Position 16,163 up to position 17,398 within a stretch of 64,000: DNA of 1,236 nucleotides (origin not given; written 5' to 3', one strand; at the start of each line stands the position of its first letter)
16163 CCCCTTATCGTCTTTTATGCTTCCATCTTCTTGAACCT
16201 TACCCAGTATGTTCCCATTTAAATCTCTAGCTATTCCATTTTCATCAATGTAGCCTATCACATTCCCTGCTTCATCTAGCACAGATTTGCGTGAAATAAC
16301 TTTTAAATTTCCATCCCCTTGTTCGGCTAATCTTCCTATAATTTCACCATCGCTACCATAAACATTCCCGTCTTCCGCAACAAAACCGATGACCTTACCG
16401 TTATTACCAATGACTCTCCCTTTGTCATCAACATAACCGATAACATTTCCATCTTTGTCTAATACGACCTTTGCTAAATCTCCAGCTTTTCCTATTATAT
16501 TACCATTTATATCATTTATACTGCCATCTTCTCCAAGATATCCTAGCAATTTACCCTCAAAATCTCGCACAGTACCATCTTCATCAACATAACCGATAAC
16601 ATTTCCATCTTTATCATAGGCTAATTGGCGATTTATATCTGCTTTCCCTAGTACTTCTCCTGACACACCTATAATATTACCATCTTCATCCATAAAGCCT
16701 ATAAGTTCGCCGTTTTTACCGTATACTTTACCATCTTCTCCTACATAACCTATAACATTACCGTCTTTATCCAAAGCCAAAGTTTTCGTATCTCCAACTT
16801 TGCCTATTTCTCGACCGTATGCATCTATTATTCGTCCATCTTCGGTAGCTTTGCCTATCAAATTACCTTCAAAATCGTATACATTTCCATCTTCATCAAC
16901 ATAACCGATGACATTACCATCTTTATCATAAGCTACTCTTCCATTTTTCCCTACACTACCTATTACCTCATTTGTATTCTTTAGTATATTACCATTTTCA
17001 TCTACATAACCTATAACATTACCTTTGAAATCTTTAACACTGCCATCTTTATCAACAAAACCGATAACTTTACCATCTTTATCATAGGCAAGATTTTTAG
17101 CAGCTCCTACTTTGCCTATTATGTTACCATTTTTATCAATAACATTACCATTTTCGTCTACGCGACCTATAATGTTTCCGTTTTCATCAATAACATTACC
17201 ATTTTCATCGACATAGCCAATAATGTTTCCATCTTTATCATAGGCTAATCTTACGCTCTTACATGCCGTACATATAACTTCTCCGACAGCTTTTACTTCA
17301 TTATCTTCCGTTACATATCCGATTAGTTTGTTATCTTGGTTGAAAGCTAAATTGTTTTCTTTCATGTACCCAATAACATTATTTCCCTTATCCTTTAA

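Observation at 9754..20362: Two giant hairpin-repeat proteins built into the virB9-virB10 junction: a 2093-aa bitopic protein plus a CagY-style 1451-aa VirB10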

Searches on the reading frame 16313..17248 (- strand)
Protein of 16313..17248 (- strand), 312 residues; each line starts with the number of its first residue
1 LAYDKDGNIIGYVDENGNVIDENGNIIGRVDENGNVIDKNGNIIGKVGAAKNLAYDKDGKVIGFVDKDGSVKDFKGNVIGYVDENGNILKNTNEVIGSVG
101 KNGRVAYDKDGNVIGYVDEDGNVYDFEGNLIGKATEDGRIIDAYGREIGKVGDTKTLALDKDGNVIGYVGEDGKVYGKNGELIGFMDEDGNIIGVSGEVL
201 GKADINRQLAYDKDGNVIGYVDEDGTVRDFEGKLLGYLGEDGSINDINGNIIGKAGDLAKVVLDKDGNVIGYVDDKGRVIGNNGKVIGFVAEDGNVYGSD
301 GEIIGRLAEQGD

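Call 65: predict_structure(alignment_id=A2)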
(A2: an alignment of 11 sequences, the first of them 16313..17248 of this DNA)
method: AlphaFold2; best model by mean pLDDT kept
length: 312 residues; sequences in the alignment: 11
mean_pLDDT: 82.6   pTM: 0.52
mean pLDDT of the five models: 82.6, 81.5, 75.2, 71.0, 68.6
residues with pLDDT >= 90: 74; 70-90: 212; 50-70: 20; < 50: 6
segments of 3 or more residues with pLDDT < 50: 309-312
pLDDT, mean of each block of 10 residues (from residue 1): 90 86 90 92 88 75 80 86 72 79 87 88 89 94 94 87 84 78 79 74 62 85 82 85 88 82 77 83 82 79 70 28
secondary structure, 60 per line:
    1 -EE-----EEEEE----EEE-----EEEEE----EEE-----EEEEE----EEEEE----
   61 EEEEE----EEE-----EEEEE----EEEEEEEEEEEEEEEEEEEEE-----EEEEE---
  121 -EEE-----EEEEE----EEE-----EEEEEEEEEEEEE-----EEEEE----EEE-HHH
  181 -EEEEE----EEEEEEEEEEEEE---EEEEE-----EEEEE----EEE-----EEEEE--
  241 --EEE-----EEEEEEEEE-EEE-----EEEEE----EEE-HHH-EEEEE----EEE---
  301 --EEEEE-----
elements in order: E9-13 E18-20 E26-30 E35-37 E43-47 E52-56 E61-65 E70-72 E78-82 E87-107 E113-117 E122-124 E130-134 E139-141 E147-159 E165-169 E174-176 E182-186 E191-203 E207-211 E217-221 E226-228 E234-238 E243-245 E251-259 E261-263 E269-273 E278-280 E286-290 E295-297 E303-307

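Call 67: fold_search(model_id=the predicted structure, library=pdb)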
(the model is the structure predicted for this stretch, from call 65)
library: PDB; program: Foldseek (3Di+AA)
matches with E <= 10: 1195; with E <= 0.001: 47
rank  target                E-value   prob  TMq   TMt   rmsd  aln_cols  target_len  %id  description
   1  8qja_D                4.8e-13  0.72  0.10  0.05  21.2       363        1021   19  T6SS-linked Rhs repeat protein - Advenella mimigardefordensis VgrG-Rhs core (released 2024-09-25)
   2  8qjb_A                2.3e-10  0.47  0.12  0.06  20.3       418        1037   14  T6SS-linked Rhs repeat protein - Salmonella bongori Rhs-core domain extended N-terminus (released 2024-09-25)
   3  8qjc                  3.4e-10  0.54  0.12  0.06  19.8       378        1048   15  T6SS-linked Rhs repeat protein - Salmonella bongori Rhs-core domain with toxin domain (released 2024-09-25)
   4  7bif_A                6.2e-10  0.66  0.14  0.15  17.5       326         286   14  Crystal structure of v22WRAP-T, a 7-bladed designer protein (released 2021-09-22)
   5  4goy_A                1.1e-07  0.23  0.12  0.09  18.3       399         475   10  The crystal structure of human fascin 1 K41A mutant (released 2012-11-28)
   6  7awy                  1.6e-07  0.18  0.10  0.10  18.9       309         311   15  Crystal structure of the computationally designed Scone-R protein (released 2021-01-13)
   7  1dfc_A                1.8e-07  0.15  0.11  0.09  18.4       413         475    9  CRYSTAL STRUCTURE OF HUMAN FASCIN, AN ACTIN-CROSSLINKING PROTEIN (released 2000-11-22)
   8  6h6f_F                4.9e-07  0.13  0.10  0.04  23.1       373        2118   13  PTC3 holotoxin complex from Photorhabdus luminiscens - Mutant TcC-D651A (released 2018-10-03)
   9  4gov_A                9.9e-07  0.14  0.12  0.09  19.2       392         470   11  The crystal structure of human fascin 1 S39D mutant (released 2012-11-28)
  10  7dxn_B                1.2e-06  0.20  0.14  0.13  19.8       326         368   18  Plant growth-promoting factor YxaL from Bacillus velezensis (released 2022-01-19)
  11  9u7y_FA               2.2e-06  0.07  0.09  0.09  31.8       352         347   12  Structure of the tip region of the intial complex in bacterial flagellar filament assembly at 3.68 angstroms resoluti (released 2026-04-01)
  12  7evf                  3.6e-06  0.14  0.13  0.12  20.1       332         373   18  Plant growth-promoting factor YxaL mutant from Bacillus velezensis - T175W/S213G/W215A (released 2022-01-12)
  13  4gov_B                3.6e-06  0.10  0.11  0.09  19.1       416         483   11  The crystal structure of human fascin 1 S39D mutant (released 2012-11-28)
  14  6i10                  4.0e-06  0.14  0.12  0.09  19.3       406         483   12  CRYSTAL STRUCTURE OF FASCIN IN COMPLEX WITH COMPOUND 2 (released 2019-02-27)
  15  7eq5_B                4.4e-06  0.14  0.14  0.12  18.4       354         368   17  Plant growth-promoting factor YxaL mutant from Bacillus velezensis - T175W/W215G (released 2022-01-12)
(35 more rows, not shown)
